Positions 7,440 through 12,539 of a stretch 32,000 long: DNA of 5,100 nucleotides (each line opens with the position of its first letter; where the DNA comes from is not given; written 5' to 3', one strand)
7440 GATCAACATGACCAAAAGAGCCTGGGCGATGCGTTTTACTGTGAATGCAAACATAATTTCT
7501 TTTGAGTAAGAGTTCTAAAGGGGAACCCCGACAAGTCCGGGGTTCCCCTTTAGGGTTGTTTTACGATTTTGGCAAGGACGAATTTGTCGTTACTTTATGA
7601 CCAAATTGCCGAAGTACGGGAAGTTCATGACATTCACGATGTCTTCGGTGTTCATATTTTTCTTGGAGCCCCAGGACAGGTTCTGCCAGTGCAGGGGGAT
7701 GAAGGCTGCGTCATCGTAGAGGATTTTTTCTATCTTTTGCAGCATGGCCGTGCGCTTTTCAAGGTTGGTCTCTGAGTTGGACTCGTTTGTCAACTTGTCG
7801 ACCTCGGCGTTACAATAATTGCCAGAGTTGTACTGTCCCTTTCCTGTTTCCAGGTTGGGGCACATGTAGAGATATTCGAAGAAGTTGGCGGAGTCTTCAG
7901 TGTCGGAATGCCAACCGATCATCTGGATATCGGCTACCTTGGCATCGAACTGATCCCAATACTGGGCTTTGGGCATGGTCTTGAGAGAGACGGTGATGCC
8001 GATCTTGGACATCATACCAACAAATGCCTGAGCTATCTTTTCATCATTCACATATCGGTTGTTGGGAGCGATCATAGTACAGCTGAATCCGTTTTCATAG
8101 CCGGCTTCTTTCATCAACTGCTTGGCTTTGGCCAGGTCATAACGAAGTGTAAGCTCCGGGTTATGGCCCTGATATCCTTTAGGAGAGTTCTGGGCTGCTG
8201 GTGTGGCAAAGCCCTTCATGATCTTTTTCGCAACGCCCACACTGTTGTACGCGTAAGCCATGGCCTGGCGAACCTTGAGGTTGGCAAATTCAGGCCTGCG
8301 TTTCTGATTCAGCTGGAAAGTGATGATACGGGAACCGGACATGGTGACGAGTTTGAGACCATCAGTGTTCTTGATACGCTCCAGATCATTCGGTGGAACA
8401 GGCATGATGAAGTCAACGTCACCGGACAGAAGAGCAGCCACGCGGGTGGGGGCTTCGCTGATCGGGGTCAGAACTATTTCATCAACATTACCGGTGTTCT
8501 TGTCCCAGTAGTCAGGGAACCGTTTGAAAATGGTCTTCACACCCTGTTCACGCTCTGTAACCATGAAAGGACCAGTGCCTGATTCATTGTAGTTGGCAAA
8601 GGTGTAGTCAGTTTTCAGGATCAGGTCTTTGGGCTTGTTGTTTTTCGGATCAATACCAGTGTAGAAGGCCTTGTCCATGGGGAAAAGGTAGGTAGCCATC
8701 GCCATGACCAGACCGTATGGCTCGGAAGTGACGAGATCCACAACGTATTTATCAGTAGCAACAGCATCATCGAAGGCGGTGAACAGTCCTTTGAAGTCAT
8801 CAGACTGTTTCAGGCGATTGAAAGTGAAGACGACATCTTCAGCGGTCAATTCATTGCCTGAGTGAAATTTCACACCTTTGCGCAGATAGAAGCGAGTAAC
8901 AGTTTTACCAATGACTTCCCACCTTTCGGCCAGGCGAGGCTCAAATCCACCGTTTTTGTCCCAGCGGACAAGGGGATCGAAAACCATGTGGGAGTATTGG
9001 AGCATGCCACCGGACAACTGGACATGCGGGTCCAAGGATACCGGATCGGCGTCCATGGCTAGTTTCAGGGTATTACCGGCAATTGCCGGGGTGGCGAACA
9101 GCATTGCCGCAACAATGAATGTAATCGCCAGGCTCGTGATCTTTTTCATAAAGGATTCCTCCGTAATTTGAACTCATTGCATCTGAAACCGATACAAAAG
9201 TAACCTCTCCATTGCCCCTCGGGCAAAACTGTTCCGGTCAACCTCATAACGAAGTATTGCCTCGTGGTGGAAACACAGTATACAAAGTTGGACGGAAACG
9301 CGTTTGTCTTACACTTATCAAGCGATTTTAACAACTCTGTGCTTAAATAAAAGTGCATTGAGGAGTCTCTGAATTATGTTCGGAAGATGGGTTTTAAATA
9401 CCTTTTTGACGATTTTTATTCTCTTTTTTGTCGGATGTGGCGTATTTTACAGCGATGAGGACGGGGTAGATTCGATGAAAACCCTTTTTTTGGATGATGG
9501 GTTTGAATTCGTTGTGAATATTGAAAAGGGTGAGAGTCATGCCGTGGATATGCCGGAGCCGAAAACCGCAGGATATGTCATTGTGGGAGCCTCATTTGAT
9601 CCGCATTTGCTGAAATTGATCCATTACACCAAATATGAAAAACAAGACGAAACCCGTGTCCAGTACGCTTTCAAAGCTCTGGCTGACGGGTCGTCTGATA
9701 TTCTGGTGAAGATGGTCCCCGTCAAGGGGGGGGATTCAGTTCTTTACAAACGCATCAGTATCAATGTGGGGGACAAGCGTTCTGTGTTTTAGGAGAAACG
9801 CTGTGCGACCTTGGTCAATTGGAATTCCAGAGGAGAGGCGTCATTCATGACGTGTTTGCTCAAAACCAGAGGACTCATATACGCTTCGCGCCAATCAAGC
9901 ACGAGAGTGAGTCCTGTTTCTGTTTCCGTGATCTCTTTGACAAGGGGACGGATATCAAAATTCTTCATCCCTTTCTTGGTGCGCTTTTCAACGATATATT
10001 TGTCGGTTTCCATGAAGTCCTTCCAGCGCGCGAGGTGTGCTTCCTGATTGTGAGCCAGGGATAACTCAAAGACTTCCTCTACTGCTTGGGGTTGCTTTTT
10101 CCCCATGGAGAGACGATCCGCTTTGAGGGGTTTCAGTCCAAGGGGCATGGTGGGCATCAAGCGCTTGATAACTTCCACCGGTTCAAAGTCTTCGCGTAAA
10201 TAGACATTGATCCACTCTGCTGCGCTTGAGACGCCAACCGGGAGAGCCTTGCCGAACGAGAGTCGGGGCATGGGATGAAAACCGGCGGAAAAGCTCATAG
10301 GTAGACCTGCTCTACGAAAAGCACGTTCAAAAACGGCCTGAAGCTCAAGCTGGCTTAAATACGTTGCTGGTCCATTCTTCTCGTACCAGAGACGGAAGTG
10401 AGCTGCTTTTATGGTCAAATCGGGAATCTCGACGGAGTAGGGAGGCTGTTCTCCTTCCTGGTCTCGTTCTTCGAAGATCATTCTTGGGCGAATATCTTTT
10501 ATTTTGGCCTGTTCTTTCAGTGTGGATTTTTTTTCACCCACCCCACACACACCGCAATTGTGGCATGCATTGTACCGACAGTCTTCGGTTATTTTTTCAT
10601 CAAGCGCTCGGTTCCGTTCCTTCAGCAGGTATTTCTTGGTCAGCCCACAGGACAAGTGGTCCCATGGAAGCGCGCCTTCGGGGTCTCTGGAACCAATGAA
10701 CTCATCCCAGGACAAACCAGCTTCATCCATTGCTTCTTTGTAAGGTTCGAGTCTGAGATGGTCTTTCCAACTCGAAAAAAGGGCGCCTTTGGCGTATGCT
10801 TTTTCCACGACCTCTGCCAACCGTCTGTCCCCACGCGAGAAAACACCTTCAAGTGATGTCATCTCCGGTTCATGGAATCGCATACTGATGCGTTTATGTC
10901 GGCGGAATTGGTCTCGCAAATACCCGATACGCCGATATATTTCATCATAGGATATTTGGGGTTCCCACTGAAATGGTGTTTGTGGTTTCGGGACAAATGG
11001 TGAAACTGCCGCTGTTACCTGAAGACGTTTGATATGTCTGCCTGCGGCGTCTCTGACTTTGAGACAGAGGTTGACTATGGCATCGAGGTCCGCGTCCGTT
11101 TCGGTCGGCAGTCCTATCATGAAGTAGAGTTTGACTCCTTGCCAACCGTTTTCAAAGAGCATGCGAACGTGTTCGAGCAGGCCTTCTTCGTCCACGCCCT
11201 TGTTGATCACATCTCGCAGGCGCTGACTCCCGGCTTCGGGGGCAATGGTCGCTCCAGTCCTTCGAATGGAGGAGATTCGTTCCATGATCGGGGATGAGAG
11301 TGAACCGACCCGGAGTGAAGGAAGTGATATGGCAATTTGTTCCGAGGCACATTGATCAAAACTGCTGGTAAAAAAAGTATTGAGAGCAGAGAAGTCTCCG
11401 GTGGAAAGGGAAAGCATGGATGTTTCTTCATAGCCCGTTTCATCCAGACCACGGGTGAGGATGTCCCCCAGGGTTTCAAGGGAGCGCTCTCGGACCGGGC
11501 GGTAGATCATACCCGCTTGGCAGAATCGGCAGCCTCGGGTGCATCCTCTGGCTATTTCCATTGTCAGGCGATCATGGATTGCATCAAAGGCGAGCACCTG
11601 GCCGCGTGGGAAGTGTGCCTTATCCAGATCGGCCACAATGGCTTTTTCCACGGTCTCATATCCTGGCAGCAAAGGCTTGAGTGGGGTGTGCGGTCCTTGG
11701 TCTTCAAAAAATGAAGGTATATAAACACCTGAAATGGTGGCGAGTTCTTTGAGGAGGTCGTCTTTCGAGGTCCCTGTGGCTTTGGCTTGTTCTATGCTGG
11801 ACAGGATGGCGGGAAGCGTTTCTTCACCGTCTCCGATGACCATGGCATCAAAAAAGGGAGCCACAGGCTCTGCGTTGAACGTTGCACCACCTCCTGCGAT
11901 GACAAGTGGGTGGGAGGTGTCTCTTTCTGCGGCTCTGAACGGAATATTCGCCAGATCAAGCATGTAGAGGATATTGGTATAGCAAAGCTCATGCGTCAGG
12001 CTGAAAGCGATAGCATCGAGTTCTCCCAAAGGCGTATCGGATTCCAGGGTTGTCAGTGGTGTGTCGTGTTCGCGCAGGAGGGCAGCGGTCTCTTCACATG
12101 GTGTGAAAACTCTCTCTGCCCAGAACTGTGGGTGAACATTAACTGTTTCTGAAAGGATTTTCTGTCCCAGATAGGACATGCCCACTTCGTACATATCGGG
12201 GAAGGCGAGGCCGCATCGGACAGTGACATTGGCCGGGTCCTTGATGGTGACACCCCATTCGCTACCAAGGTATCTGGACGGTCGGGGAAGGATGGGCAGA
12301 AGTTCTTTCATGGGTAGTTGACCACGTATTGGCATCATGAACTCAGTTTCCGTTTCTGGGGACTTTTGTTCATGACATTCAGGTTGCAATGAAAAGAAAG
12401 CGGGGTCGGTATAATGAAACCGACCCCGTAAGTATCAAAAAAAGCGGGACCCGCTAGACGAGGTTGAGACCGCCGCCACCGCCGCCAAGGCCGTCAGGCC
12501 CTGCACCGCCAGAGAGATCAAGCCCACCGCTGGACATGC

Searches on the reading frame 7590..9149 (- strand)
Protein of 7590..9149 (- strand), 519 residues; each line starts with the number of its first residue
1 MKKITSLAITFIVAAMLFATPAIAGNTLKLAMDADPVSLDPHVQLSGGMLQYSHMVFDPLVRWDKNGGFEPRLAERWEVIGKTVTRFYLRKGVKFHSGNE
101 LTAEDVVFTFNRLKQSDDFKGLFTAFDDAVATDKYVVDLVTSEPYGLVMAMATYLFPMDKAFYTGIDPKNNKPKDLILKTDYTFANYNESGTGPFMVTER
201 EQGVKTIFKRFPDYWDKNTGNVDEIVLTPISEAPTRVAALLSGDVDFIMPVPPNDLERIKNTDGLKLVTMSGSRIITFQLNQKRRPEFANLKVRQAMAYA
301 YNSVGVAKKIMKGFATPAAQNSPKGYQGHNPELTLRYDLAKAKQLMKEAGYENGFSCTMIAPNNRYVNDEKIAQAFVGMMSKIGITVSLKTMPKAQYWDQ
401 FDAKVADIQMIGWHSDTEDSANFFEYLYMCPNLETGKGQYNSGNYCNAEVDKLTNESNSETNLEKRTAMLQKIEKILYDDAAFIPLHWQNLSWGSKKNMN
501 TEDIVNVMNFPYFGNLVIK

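Call 31: search_protein_families(library=ncbifam, proteins=[window:7590-9149:-], max_evalue=1e-10)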
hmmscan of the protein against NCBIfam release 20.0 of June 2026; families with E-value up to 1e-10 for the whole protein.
window:7590-9149:- (519 aa): 11 families
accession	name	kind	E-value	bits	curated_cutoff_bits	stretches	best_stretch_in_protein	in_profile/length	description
NF043070.1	DppA_dipep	equivalog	1.2e-45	156.1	1005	1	9-491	13-508/535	dipeptide ABC transporter periplasmic-binding protein DppA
NF011942.0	PRK15413.1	equivalog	8.7e-44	150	594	1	7-500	9-494/512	glutathione ABC transporter substrate-binding protein GsiB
TIGR02294.1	nickel_nikA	equivalog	6.3e-43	147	393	1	27-501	7-485/501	nickel ABC transporter substrate-binding protein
NF045468.1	Opp5A_nikA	equivalog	8.2e-43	146.6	600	1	26-481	18-451/488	nickel ABC transporter substrate-binding protein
NF045467.1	Opp4A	equivalog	2e-34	118.8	650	1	154-499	180-538/556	oligopeptide ABC transporter substrate-binding protein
NF011689.0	PRK15109.1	equivalog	1.3e-32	113.2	560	1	70-487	80-508/547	ABC transporter substrate-binding protein SapA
NF047575.1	opine_bind_CntA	exception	2e-28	99.3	800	1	28-353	39-362/535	staphylopine-dependent metal ABC transporter substrate-binding lipoprotein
NF007287.0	PRK09755.1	equivalog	3.4e-28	98.8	1098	1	19-518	26-532/535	ABC transporter substrate-binding protein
NF011684.0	PRK15104.1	equivalog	9.8e-27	93.8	947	1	30-488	43-510/543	oligopeptide ABC transporter substrate-binding protein OppA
TIGR04028.1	SBP_KPN_01854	hypoth_equivalog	3.4e-18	65.5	468.5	1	190-499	163-490/509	TIGR04028 family ABC transporter substrate-binding protein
NF010149.0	PRK13626.1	equivalog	1.1e-12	47.4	476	1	53-148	147-239/552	HTH-type transcriptional regulator SgrR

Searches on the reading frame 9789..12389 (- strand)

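Call 31: search_protein_families(library=ncbifam, proteins=[window:9789-12389:-], max_evalue=1e-10)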
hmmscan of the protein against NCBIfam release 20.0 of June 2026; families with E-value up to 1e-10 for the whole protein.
window:9789-12389:- (866 aa): 3 families
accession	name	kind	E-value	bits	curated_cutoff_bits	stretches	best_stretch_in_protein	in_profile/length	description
TIGR03960.1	rSAM_fuse_unch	hypoth_equivalog_domain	1.9e-200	667.4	462.3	1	29-616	2-599/605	TIGR03960 family B12-binding radical SAM protein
TIGR03936.1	sam_1_link_chp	equivalog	1e-52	178.9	71.9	1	664-860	1-205/209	TIGR03936 family radical SAM-associated protein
TIGR04013.1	B12_SAM_MJ_1487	hypoth_equivalog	2.4e-16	59.6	251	0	275-313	152-191/382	TIGR04013 family B12-binding domain/radical SAM domain-containing protein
